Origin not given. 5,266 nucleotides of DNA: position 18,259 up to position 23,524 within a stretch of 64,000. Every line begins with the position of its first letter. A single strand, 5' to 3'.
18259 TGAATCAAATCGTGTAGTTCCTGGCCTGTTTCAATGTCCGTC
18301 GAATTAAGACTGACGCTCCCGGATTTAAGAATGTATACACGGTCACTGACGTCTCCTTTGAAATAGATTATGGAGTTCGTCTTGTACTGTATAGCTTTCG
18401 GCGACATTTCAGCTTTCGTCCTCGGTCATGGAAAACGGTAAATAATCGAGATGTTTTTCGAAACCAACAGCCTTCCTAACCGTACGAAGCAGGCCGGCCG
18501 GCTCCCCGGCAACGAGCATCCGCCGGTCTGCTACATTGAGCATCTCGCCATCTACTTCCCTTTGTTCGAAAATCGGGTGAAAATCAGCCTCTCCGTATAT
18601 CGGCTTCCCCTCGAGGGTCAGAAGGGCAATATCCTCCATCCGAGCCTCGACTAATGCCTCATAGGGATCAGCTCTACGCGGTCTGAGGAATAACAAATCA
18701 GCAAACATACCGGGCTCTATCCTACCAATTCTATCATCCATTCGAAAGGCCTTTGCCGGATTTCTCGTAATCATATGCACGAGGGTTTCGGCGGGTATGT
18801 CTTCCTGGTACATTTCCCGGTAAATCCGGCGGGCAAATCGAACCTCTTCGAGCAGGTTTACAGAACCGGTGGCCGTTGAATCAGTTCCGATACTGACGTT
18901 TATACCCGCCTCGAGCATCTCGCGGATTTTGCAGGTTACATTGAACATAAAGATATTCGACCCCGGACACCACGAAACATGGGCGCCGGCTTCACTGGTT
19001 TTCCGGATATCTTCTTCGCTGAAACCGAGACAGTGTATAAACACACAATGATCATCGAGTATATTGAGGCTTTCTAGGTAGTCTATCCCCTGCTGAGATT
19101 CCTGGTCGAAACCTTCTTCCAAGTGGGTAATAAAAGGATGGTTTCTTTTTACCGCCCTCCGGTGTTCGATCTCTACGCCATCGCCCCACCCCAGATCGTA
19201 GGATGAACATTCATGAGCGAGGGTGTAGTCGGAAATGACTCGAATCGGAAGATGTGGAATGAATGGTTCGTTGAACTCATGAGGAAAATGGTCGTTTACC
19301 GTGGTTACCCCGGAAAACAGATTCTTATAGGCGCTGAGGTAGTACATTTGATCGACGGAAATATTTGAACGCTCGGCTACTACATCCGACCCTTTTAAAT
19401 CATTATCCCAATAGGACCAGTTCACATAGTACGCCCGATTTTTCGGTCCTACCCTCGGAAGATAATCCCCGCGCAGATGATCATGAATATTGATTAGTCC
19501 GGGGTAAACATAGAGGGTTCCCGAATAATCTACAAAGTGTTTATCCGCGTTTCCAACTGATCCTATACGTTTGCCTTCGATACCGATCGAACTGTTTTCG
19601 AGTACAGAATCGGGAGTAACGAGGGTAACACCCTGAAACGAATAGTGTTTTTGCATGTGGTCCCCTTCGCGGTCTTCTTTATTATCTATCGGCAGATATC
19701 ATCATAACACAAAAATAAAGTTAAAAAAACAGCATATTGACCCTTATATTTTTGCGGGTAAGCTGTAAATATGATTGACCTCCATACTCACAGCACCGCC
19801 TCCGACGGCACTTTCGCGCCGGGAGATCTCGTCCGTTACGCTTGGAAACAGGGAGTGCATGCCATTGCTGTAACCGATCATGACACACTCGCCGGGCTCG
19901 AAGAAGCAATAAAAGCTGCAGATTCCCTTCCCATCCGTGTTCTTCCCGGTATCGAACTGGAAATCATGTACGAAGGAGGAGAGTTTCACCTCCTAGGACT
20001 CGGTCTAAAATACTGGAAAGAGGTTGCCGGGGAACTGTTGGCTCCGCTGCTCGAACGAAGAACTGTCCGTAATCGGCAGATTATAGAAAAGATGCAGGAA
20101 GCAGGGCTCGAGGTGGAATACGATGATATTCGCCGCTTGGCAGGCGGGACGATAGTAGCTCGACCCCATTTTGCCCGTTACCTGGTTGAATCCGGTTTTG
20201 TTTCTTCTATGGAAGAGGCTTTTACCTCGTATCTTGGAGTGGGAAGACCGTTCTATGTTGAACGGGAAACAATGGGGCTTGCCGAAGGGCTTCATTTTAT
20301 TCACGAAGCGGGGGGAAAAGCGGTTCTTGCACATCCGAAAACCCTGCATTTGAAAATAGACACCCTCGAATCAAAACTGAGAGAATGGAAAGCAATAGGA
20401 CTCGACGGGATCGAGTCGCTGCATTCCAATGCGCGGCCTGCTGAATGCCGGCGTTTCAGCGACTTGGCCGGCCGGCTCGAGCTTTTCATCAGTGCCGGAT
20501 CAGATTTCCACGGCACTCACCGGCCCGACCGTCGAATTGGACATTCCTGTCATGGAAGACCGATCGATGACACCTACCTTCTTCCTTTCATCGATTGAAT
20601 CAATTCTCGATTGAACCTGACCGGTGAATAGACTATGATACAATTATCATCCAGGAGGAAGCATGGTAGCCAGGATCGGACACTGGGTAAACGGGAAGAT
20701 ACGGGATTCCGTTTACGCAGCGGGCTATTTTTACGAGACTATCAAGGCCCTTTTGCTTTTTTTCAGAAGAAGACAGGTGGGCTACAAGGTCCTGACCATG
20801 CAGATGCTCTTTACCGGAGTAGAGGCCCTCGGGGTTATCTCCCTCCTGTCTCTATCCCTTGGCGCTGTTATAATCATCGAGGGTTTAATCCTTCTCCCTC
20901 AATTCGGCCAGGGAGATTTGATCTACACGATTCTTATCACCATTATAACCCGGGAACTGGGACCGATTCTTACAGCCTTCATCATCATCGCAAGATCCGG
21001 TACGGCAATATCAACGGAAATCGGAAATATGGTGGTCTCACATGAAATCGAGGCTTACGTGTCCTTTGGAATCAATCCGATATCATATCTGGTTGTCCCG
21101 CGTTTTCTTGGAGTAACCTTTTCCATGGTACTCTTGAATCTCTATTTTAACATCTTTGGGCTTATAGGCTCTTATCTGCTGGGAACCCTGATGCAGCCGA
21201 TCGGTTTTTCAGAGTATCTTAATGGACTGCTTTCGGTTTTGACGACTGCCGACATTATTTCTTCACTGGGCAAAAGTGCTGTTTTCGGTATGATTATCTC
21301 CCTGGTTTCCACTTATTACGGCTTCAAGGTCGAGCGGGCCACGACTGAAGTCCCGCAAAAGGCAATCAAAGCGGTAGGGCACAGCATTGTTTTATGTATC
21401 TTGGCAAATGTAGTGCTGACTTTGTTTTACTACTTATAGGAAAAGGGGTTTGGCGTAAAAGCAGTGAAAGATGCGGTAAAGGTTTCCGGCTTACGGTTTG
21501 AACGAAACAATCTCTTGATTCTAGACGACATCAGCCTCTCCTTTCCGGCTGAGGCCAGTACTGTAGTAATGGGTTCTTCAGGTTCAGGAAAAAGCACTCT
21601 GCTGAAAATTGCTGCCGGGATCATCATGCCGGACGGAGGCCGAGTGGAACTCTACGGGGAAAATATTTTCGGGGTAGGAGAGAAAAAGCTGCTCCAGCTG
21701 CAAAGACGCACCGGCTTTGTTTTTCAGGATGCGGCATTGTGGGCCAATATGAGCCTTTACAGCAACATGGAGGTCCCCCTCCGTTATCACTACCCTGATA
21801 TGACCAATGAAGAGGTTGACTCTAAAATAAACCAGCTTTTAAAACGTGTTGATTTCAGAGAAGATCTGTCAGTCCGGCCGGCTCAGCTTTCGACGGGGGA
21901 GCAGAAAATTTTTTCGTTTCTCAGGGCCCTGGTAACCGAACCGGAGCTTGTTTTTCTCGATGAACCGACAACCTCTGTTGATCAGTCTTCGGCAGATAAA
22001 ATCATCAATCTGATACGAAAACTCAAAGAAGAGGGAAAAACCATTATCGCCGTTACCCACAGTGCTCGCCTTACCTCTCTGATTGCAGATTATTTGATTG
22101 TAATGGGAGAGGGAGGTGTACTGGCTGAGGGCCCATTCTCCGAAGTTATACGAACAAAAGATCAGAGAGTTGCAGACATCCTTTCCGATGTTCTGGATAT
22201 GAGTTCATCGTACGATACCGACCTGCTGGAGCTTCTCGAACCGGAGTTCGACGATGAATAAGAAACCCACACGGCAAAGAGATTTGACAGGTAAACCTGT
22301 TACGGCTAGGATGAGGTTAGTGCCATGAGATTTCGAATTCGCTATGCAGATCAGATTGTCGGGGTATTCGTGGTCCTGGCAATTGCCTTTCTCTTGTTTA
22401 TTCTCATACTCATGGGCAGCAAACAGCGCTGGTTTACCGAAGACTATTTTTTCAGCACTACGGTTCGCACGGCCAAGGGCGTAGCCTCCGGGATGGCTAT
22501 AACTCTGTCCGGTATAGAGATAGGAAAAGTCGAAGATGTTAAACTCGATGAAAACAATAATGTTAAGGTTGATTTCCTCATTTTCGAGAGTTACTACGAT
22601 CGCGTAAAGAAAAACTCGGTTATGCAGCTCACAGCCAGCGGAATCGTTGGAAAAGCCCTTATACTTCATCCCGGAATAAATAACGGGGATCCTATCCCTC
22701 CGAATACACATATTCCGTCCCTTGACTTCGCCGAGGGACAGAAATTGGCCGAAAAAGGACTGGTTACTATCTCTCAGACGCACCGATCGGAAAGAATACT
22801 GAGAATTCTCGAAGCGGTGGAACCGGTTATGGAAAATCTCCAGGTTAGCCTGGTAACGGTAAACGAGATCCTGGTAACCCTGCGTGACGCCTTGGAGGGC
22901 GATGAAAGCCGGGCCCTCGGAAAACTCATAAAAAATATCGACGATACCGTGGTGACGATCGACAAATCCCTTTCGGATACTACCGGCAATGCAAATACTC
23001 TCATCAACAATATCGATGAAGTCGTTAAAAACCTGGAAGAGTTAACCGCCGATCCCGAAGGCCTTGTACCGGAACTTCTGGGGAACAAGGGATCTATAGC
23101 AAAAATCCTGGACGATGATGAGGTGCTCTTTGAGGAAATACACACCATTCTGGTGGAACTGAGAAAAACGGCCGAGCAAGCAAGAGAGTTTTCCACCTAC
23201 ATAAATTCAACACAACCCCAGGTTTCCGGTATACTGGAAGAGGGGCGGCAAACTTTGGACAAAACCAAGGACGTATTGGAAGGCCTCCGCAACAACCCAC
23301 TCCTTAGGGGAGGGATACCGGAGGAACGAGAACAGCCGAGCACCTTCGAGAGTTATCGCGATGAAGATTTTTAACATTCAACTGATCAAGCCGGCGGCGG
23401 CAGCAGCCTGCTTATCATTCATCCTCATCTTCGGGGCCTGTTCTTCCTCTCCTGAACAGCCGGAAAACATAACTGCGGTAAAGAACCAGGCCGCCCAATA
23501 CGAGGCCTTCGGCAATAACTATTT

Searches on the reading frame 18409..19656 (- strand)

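Call 29: search_protein_families(library=pfam, proteins=[window:18409-19656:-], max_evalue=0.0001)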
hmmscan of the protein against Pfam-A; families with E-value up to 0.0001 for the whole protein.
window:18409-19656:- (415 aa): 2 families
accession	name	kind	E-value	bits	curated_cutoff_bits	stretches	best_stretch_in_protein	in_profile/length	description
PF01979.26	Amidohydro_1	-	1e-25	91.1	25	1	178-335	164-326/345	Amidohydrolase family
PF07969.17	Amidohydro_3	-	8.2e-17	62.3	29.7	1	205-342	309-459/472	Amidohydrolase family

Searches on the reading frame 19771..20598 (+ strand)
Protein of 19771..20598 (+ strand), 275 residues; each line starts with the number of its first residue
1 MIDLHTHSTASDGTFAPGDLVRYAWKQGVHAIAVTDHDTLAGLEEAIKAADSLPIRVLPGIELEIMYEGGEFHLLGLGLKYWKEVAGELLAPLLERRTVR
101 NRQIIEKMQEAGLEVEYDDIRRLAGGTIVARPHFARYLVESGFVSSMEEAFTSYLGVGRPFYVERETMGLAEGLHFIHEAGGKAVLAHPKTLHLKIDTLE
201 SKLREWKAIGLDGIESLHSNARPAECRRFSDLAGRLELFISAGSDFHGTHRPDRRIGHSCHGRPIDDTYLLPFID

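Call 29: search_protein_families(library=pfam, proteins=[window:19771-20598:+], max_evalue=0.0001)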
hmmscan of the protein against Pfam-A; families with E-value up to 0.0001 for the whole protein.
window:19771-20598:+ (275 aa): 1 family
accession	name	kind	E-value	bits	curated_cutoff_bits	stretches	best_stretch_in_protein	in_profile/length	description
PF02811.25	PHP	-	1.2e-12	48.9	26.4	1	3-75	1-76/164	PHP domain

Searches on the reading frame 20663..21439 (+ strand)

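Call 29: search_protein_families(library=pfam, proteins=[window:20663-21439:+], max_evalue=0.0001)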
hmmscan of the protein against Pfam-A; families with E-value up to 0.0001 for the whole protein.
window:20663-21439:+ (258 aa): 1 family
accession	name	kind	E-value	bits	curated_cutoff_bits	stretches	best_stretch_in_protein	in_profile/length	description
PF02405.21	MlaE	-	1.8e-61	207.9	22.5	1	46-254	3-211/212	Permease MlaE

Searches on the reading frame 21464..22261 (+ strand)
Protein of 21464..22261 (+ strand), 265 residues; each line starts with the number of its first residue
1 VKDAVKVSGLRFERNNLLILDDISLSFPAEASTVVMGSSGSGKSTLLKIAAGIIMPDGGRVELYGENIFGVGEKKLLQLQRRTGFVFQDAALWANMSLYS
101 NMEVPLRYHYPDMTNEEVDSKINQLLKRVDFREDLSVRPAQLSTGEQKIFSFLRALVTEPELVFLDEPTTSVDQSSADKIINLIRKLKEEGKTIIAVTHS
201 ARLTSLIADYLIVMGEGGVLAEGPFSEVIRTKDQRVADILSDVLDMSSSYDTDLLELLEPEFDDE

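Call 29: search_protein_families(library=pfam, proteins=[window:21464-22261:+], max_evalue=0.0001)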
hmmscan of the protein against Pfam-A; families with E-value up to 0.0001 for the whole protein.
window:21464-22261:+ (265 aa): 3 families
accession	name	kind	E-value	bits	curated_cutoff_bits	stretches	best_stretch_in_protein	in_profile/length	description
PF00005.33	ABC_tran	-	2.7e-27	96.5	25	1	20-170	1-137/137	ABC transporter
PF13304.12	AAA_21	-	1.8e-13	51.7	27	1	119-203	211-302/304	AAA domain, putative AbiEii toxin, Type IV TA system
PF02463.25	SMC_N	-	6.1e-05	23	40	0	120-205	121-203/220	RecF/RecN/SMC N terminal domain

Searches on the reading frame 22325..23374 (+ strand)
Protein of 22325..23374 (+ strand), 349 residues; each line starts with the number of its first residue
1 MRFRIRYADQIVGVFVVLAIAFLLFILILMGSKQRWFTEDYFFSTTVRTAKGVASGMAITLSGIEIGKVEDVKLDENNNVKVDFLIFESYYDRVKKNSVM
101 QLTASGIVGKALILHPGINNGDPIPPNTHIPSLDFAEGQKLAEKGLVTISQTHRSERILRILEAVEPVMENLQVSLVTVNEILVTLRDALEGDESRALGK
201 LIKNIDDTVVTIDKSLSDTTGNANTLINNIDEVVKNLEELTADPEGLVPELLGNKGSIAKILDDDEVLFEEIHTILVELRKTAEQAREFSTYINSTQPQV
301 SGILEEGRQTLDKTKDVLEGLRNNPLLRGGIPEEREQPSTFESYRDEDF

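Call 29: search_protein_families(library=pfam, proteins=[window:22325-23374:+], max_evalue=0.0001)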
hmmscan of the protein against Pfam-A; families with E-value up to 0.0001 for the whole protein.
window:22325-23374:+ (349 aa): 2 families
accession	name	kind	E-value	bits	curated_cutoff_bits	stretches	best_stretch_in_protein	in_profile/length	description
PF02470.25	MlaD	-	7.7e-11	42.5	25.1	1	44-113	6-76/81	MlaD protein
PF06103.16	DUF948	-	2e-05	25.1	37.2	0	276-322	18-64/89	Bacterial protein of unknown function (DUF948)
